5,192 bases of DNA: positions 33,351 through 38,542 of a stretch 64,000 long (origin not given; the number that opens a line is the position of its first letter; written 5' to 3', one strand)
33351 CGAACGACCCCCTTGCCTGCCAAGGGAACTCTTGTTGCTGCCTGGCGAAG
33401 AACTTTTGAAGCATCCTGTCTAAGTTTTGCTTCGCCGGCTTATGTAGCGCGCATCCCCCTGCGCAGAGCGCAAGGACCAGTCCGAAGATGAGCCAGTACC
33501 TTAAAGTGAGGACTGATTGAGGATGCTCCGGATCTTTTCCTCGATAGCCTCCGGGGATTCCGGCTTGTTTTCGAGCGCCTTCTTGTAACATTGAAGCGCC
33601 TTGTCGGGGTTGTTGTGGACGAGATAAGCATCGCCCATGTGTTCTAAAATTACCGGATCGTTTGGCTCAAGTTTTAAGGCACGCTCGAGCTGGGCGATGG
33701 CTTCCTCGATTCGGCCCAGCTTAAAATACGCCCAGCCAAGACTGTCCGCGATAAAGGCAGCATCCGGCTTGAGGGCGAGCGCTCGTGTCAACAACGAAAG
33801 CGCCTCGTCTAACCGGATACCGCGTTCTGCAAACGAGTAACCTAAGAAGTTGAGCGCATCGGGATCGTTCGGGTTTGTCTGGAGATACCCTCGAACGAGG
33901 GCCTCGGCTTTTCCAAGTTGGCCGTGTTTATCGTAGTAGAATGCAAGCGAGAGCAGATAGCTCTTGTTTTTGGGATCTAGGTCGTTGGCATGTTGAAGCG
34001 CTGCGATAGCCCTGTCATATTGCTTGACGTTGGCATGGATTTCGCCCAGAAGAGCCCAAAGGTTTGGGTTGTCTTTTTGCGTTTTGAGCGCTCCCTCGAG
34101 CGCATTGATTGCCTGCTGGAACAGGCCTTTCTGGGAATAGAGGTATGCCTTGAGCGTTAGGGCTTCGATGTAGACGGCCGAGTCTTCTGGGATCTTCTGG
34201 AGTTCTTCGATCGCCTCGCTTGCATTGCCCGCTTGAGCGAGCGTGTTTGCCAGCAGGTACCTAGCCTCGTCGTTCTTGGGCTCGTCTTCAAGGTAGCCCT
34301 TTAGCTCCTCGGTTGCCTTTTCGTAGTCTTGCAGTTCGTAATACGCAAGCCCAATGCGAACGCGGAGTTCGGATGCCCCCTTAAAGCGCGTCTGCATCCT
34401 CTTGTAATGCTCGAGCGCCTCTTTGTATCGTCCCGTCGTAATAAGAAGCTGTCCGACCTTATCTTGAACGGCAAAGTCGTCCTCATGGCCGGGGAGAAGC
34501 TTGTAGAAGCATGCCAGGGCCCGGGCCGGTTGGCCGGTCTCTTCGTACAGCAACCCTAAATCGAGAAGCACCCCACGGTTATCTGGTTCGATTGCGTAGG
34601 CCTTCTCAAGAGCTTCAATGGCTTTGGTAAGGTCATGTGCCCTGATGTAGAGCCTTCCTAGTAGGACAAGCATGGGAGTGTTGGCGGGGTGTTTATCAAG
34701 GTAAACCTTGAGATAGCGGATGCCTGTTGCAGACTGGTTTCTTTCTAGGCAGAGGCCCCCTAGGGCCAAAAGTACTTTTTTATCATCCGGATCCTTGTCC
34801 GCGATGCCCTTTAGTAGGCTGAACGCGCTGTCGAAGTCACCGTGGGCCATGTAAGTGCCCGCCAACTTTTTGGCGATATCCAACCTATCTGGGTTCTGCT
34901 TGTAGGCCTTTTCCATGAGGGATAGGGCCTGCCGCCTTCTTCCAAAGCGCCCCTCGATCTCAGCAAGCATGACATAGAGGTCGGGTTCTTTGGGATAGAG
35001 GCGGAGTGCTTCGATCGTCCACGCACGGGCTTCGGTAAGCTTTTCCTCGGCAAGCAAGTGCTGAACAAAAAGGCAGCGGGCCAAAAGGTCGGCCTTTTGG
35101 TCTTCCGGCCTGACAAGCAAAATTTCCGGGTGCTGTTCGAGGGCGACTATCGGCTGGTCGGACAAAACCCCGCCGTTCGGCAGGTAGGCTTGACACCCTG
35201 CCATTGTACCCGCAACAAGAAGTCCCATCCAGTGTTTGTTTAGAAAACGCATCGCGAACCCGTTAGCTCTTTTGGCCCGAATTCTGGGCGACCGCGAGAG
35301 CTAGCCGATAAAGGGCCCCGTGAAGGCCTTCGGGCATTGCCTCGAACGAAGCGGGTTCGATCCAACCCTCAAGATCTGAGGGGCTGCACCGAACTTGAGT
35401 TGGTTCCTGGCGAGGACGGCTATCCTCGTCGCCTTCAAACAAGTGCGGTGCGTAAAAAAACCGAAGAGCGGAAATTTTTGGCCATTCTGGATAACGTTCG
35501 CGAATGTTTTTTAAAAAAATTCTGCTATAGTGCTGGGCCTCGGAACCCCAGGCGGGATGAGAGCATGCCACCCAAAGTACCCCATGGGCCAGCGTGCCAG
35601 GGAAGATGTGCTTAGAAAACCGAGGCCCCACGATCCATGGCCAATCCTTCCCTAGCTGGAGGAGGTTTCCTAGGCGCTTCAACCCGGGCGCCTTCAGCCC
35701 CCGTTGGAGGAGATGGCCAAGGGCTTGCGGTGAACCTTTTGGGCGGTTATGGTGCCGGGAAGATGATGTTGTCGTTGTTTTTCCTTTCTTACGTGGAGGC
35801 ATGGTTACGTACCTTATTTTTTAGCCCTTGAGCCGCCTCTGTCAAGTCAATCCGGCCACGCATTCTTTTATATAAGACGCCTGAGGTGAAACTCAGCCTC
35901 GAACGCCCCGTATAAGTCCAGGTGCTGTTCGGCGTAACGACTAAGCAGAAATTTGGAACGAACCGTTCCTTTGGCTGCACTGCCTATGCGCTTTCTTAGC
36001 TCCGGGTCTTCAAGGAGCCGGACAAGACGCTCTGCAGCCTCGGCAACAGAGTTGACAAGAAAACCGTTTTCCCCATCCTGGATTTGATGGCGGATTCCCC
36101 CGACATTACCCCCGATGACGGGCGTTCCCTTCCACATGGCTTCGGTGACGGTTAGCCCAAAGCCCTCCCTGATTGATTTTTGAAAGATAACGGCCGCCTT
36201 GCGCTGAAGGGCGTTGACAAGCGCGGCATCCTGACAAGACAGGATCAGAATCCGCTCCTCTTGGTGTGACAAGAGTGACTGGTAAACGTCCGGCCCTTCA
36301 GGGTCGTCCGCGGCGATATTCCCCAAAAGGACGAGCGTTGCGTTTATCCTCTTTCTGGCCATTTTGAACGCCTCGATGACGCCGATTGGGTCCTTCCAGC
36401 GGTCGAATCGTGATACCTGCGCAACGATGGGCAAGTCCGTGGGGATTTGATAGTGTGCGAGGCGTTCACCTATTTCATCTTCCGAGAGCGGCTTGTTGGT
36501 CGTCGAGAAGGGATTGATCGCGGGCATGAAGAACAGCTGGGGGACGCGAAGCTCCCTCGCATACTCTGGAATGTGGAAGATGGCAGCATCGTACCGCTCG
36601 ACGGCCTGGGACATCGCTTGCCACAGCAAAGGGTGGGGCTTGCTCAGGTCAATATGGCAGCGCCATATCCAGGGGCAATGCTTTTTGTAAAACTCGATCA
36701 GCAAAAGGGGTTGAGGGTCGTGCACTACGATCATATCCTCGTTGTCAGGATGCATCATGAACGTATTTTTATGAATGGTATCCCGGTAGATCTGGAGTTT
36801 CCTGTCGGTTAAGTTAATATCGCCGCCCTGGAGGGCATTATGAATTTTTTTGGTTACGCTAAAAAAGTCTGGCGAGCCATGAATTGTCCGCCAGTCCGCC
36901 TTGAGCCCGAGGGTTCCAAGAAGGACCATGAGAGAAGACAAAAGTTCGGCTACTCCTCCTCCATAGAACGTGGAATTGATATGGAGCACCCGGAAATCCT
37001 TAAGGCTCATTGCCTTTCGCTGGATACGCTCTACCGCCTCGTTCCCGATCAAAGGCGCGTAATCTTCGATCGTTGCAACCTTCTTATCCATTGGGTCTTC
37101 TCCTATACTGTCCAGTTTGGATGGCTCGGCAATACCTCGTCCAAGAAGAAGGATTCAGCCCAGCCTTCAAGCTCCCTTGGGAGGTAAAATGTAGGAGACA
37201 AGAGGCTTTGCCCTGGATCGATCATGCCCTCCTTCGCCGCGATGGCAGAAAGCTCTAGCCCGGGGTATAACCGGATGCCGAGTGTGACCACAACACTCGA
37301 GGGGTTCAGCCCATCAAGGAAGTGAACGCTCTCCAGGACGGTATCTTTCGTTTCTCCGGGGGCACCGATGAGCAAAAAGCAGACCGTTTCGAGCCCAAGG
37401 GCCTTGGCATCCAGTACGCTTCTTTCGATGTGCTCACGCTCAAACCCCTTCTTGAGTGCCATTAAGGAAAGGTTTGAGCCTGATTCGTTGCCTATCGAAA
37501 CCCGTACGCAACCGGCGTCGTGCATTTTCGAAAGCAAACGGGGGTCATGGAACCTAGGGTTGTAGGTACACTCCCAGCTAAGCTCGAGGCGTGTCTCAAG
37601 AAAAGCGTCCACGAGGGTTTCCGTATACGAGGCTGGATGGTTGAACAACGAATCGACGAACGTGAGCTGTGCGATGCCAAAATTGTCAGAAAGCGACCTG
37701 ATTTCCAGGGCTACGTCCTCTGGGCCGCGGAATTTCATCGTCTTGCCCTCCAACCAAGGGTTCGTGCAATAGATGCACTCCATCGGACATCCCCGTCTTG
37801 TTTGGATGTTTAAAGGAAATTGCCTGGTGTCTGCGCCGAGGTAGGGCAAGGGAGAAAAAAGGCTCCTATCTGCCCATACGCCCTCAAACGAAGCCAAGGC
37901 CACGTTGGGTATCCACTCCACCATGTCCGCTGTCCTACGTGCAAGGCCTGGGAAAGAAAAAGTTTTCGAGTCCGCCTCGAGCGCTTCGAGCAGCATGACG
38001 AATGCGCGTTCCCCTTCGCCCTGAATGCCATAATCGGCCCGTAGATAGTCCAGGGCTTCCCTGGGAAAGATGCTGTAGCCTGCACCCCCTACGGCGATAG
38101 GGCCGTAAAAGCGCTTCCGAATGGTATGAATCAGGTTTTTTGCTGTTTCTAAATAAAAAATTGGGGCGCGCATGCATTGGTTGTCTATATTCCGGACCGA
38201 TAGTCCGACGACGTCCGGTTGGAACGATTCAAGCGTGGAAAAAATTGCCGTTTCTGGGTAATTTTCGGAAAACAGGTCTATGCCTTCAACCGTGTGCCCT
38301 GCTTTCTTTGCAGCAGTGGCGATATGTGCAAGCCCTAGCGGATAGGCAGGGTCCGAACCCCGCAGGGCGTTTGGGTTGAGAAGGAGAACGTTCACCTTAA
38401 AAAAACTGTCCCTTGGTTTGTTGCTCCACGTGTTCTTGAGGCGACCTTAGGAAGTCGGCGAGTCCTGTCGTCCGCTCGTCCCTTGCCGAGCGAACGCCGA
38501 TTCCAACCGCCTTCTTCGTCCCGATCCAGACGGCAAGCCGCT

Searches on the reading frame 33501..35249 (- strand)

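Call 72: search_protein_families(library=pfam, proteins=[window:33501-35249:-], max_evalue=0.00001)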
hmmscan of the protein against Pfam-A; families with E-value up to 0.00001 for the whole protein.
window:33501-35249:- (582 aa): 36 families (the best 25 are shown)
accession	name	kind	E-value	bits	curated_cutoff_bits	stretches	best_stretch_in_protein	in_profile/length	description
PF14559.12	TPR_19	-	2.7e-61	204.3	25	9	307-368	5-66/68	Tetratricopeptide repeat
PF13428.12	TPR_14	-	2.9e-56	182.4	23.5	1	503-540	6-43/44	Tetratricopeptide repeat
PF07719.23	TPR_2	-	5.5e-48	157.6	27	1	503-531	6-34/34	Tetratricopeptide repeat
PF13432.12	TPR_16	-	3.6e-47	158.8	32.7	3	504-566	3-65/65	Tetratricopeptide repeat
PF23914.1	TPR_CcmH_CycH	-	1.4e-44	152.1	42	3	383-485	38-142/158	Cytochrome c-type biogenesis protein H TPR domain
PF13181.12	TPR_8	-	5.9e-38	126.2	25.7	1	504-531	7-34/34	Tetratricopeptide repeat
PF00515.34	TPR_1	-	4.1e-35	118.6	27.8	1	504-531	7-34/34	Tetratricopeptide repeat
PF13431.12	TPR_17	-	4.1e-35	117.5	24.4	0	522-553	3-34/34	Tetratricopeptide repeat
PF13414.12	TPR_11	-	4.7e-35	119.4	26.8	1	507-543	3-39/42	TPR repeat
PF13424.12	TPR_12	-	4.4e-27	94.5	30.1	1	479-527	18-74/77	Tetratricopeptide repeat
PF13371.12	TPR_9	-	9.6e-27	93.2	35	1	197-248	1-52/73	Tetratricopeptide repeat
PF12895.13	ANAPC3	-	6.1e-25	87.7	27.2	1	273-352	3-81/82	Anaphase-promoting complex, cyclosome, subunit 3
PF13174.12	TPR_6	-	3.6e-22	77.9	26.3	0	504-530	6-32/33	Tetratricopeptide repeat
PF13176.12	TPR_7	-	2.1e-20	71.5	27.9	0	194-226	2-34/36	Tetratricopeptide repeat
PF13429.12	TPR_15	-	5.7e-18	65.8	26.2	1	427-561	144-277/280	Tetratricopeptide repeat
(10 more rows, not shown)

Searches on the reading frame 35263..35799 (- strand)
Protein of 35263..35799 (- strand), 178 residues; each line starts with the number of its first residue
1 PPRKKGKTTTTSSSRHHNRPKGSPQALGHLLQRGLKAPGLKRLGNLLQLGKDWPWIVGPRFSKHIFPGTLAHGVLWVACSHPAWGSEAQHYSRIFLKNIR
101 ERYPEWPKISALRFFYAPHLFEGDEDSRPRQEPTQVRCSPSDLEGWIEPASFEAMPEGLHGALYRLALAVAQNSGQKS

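Call 72: search_protein_families(library=pfam, proteins=[window:35263-35799:-], max_evalue=0.00001)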
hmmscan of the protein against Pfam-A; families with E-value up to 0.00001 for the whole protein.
window:35263-35799:- (178 aa): 1 family
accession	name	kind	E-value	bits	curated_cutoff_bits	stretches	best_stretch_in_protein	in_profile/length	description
PF05258.17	DciA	-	2.8e-13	50.3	24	1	27-114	2-89/89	Dna[CI] antecedent, DciA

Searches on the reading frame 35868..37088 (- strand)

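Call 72: search_protein_families(library=pfam, proteins=[window:35868-37088:-], max_evalue=0.00001)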
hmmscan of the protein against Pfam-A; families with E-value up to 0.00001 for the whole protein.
window:35868-37088:- (406 aa): 5 families
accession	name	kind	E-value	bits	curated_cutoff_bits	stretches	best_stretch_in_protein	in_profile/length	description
PF21269.3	TreT_GT1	-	3e-56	189.6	27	1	36-177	1-143/144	Trehalose synthase, N-terminal domain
PF00534.26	Glycos_transf_1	-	1.8e-28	99.7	26.4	1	213-373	9-170/172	Glycosyl transferases group 1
PF13692.12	Glyco_trans_1_4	-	8.3e-18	65.4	27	1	221-361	3-142/142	Glycosyl transferases group 1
PF13524.12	Glyco_trans_1_2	-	3.6e-06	27.4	25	1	307-390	60-143/144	Glycosyl transferase-like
PF20706.3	GT4-conflict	-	7.4e-06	25.6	26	1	286-339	270-323/385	Family 4 Glycosyltransferase in conflict systems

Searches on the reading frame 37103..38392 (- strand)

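Call 72: search_protein_families(library=pfam, proteins=[window:37103-38392:-], max_evalue=0.00001)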
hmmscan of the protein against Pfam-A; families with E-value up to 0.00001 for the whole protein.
window:37103-38392:- (429 aa): 2 families
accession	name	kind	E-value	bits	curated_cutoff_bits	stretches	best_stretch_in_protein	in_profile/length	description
PF04055.27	Radical_SAM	-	2.1e-17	64.2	29.5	1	199-359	4-166/166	Radical SAM superfamily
PF02310.24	B12-binding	-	1.4e-14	54.4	32.1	1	16-134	12-120/121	B12 binding domain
